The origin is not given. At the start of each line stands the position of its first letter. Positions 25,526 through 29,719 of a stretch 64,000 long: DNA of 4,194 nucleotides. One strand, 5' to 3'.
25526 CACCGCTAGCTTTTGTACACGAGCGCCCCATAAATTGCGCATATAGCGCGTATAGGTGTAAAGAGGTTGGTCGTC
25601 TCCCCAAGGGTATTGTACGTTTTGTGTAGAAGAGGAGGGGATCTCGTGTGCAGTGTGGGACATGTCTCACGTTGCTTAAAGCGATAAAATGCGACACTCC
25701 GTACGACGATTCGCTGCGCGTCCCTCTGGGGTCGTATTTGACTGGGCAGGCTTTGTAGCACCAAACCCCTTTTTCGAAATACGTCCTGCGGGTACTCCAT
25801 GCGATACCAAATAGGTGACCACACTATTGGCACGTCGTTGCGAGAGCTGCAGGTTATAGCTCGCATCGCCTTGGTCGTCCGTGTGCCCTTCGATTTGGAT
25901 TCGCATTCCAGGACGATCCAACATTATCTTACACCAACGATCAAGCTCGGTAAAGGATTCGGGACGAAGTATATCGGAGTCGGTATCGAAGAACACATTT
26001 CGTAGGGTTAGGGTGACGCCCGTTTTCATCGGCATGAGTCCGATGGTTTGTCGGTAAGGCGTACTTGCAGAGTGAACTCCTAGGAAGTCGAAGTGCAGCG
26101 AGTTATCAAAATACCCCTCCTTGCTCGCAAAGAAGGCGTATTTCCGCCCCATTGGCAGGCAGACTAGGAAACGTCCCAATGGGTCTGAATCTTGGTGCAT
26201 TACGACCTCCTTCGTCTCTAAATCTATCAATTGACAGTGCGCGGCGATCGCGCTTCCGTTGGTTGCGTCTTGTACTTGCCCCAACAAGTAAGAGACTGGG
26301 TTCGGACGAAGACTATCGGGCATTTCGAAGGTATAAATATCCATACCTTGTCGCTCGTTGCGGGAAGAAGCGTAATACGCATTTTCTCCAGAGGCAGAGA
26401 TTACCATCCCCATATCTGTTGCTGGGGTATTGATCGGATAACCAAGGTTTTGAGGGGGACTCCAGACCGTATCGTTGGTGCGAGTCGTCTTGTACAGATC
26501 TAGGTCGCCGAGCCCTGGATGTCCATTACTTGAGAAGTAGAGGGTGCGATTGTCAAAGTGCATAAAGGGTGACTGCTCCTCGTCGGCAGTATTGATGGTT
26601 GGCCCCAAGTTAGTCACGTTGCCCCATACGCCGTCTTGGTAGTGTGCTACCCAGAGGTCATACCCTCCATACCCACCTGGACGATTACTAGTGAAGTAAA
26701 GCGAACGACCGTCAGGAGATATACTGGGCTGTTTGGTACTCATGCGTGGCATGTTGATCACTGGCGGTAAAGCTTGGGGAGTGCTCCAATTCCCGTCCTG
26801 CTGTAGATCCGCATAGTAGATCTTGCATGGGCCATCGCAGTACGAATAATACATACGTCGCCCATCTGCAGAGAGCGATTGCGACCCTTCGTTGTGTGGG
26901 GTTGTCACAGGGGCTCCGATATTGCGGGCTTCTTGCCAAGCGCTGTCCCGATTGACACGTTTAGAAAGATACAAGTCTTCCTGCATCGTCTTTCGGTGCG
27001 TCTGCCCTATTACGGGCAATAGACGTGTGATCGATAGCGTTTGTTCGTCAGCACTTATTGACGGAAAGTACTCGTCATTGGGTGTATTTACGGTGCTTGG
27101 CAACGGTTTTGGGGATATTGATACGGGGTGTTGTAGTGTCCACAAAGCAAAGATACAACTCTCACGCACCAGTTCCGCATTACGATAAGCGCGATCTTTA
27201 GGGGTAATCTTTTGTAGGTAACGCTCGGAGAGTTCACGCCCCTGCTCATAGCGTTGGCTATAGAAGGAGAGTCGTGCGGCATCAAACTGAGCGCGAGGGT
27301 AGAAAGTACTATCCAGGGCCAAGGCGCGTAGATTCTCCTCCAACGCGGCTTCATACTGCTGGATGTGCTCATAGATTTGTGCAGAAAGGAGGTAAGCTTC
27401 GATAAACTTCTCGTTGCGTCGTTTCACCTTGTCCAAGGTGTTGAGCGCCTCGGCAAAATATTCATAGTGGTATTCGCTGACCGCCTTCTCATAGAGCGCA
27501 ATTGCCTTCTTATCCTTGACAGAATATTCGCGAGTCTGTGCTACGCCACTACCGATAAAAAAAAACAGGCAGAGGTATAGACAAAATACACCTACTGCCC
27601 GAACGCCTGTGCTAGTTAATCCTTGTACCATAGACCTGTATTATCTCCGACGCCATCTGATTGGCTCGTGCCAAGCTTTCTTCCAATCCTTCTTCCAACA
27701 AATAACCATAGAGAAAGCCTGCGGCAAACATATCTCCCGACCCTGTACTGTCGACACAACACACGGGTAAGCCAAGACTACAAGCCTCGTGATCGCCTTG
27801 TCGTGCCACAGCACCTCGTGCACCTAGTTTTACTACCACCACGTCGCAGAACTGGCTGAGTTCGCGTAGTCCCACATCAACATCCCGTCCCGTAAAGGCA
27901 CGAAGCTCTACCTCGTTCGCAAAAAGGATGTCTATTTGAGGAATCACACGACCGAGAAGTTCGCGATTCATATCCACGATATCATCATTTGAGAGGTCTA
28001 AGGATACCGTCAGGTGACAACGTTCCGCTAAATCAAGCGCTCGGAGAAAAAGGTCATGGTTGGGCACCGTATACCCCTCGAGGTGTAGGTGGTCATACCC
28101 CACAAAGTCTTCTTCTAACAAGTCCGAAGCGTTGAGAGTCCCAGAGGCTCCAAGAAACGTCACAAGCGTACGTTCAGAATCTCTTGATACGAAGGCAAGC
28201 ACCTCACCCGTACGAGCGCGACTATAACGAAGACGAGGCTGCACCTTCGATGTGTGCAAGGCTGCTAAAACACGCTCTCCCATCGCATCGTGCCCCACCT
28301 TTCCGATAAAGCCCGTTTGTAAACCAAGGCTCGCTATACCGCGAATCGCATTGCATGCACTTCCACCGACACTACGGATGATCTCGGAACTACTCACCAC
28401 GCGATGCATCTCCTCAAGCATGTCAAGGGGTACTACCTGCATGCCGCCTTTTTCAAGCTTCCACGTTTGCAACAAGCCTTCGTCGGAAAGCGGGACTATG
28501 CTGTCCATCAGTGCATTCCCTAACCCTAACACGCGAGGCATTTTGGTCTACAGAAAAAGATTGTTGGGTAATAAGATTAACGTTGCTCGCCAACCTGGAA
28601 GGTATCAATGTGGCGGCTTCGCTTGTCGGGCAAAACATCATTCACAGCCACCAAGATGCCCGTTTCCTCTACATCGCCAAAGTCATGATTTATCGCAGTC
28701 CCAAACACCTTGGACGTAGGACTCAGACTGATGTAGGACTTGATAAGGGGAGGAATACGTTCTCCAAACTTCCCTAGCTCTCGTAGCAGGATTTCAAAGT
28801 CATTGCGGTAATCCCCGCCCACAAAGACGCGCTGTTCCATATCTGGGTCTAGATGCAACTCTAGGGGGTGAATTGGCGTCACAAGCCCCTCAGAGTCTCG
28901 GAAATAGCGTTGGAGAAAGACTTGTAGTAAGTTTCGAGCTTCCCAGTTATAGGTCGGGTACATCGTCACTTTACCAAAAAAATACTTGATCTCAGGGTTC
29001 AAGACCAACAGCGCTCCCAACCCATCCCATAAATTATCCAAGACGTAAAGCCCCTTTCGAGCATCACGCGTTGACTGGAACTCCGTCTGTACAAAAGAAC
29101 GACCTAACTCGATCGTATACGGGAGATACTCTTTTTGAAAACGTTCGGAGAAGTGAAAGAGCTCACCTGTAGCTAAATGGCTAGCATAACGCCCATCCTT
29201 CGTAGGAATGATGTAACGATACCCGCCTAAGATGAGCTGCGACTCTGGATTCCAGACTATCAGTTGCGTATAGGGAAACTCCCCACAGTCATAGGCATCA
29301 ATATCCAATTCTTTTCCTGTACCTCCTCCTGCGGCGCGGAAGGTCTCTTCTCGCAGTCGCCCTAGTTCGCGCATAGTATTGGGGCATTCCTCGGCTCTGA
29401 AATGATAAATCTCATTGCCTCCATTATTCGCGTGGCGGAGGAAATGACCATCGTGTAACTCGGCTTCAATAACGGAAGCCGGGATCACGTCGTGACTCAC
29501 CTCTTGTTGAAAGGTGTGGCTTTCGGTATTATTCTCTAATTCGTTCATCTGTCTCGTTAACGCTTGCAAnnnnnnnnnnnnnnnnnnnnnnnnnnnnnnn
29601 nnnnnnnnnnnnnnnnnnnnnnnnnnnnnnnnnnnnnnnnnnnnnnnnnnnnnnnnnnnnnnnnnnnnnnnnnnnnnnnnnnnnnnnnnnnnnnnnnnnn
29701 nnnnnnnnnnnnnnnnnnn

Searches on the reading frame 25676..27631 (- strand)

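Call 9: search_protein_families(library=ncbifam, proteins=[window:25676-27631:-])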
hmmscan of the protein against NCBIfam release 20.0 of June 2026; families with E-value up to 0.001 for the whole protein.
window:25676-27631:- (651 aa): 40 families (the best 25 are shown)
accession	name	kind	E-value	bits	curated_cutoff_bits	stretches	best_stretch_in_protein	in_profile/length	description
NF052230.1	T9SS_PorE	exception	1.2e-88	298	600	1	20-630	7-601/648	PorE family type IX secretion system protein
NF053607.1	CHU_0125_OmpA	equivalog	2.4e-88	297.3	620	1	39-650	22-638/639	CHU_0125 family OmpA-like outer membrane integrity protein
NF053611.1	YiaD_Gzip_OmpA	equivalog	3.1e-33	115.2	175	1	543-648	100-206/206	YiaD family glycine zipper/OmpA-like lipoprotein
NF053612.1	anchor_PA1041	equivalog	5.9e-26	91.9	250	1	540-648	124-235/236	PA1041 family peptidoglycan-binding anchor lipoprotein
NF053585.1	OMP_LP_YfiB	equivalog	9e-25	87.4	128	1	531-644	42-156/163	outer membrane lipoprotein YfiB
NF053613.1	OMP_toxin_LptF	equivalog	1.7e-24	86.9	400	1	537-648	134-245/256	lipotoxin F family OmpA-related lipoprotein LptF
NF033763.1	exchanger_TraB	exception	7.8e-24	83.5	700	1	535-649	383-498/522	outer membrane exchange protein TraB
TIGR02802.1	Pal_lipo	equivalog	1.1e-22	80.1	125.35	1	546-646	2-102/104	peptidoglycan-associated lipoprotein Pal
NF045787.1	OmpABordt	equivalog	1.3e-22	80.4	200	1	544-649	85-190/194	outer membrane protein OmpA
TIGR03789.1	pdsO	hypoth_equivalog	7.5e-20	71.6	152.2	1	544-644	139-239/243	sortase-associated OmpA-like protein PdsO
NF007804.1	PRK10510.1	equivalog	3.3e-19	69.1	307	1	544-647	112-215/219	OmpA family lipoprotein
TIGR03350.1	type_VI_ompA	equivalog_domain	1.4e-17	63.9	139.8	1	547-647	33-136/137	type VI secretion system protein TssL, long form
NF045788.1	Omp38Acinit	equivalog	2.2e-16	59.9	500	1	541-644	239-342/354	outer membrane protein Omp38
NF006541.1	PRK09038.1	equivalog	2.6e-16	60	283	1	532-648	128-248/253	flagellar motor protein MotD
NF008071.1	PRK10808.1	equivalog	6.3e-15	55.4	277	1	541-645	227-334/358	porin OmpA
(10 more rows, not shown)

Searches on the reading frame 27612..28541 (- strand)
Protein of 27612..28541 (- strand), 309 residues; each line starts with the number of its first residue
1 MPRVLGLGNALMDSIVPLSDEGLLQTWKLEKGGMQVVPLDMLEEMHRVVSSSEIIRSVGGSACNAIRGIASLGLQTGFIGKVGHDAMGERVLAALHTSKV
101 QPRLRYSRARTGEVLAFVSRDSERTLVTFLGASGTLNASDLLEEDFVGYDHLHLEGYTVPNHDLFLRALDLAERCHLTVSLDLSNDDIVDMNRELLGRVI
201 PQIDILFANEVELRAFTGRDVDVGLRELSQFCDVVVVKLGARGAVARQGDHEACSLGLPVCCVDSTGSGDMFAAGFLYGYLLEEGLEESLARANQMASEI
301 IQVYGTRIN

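Call 9: search_protein_families(library=ncbifam, proteins=[window:27612-28541:-])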
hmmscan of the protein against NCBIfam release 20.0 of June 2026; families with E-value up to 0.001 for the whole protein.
window:27612-28541:- (309 aa): 22 families
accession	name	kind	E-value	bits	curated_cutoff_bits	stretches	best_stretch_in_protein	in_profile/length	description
NF053626.1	RibKinHalex1628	equivalog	8.2e-27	94.4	330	1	52-298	31-270/293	ATP-dependent ribose-1-phosphate kinase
TIGR04382.1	myo_inos_iolC_N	equivalog_domain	1.3e-26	93.6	300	1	51-302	26-291/309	5-dehydro-2-deoxygluconokinase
NF041134.1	R1P_kin_Thcocales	equivalog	1.8e-26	93.2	500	1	39-307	17-269/291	ADP-dependent ribose-1-phosphate kinase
TIGR02152.1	D_ribokin_bact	equivalog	1.7e-21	76.9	299.65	1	47-306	23-286/298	ribokinase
NF006957.1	PRK09434.1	equivalog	1.1e-19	71.1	450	1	52-284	20-264/302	fructokinase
NF008353.0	PRK11142.1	equivalog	1.3e-14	54.5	341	1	40-298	20-281/307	ribokinase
NF007321.0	PRK09813.1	equivalog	4.1e-14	52.7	247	1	59-305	24-259/261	fructoselysine 6-kinase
NF040938.1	KDG_KDGal_kin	equivalog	4.1e-14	52.4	400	1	56-305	27-288/305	bifunctional 2-dehydro-3-deoxygluconokinase/2-dehydro-3-deoxygalactonokinase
NF041332.1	KDG_KDGal_kin_Halo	equivalog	1.5e-12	47.6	440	1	45-298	19-289/320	bifunctional 2-dehydro-3-deoxygluconokinase/2-dehydro-3-deoxygalactonokinase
NF047869.1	myo_kin_aldol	exception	4.3e-12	45.2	600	2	196-298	199-309/586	bifunctional 5-dehydro-2-deoxygluconokinase/5-dehydro-2-deoxyphosphogluconate aldolase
TIGR03168.1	1-PFK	subfamily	1.3e-09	37.4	216.4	1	59-307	35-288/305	hexose kinase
NF049991.1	TagKinase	equivalog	1.3e-09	37.3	420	1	66-303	48-298/321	tagatose kinase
NF041320.1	pfkB_Halo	equivalog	2.1e-09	37.2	400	1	187-308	156-284/302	1-phosphofructokinase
NF041164.1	NucKinThplmales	equivalog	4.9e-09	35.8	450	1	46-302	25-273/295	nucleoside kinase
TIGR02198.1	rfaE_dom_I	equivalog_domain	1.1e-08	34.6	345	1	47-103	36-92/315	D-glycero-beta-D-manno-heptose-7-phosphate kinase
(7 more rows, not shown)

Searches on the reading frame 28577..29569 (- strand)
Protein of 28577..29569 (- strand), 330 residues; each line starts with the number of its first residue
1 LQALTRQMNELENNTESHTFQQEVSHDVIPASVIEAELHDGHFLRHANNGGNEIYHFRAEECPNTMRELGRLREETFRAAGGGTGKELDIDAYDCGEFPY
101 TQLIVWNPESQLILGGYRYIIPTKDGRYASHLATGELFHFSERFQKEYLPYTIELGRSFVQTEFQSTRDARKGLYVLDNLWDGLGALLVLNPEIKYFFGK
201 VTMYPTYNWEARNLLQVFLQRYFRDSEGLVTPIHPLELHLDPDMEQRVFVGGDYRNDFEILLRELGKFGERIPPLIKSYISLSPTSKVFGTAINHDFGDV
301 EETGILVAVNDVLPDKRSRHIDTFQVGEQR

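Call 77: search_protein_families(library=pfam, proteins=[window:28577-29569:-], max_evalue=1e-8)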
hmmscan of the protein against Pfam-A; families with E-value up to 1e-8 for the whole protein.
window:28577-29569:- (330 aa): 1 family
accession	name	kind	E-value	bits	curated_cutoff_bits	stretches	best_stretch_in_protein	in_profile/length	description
PF13444.12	Acetyltransf_5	-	1.5e-12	48.5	22.4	1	72-168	1-95/102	Acetyltransferase (GNAT) domain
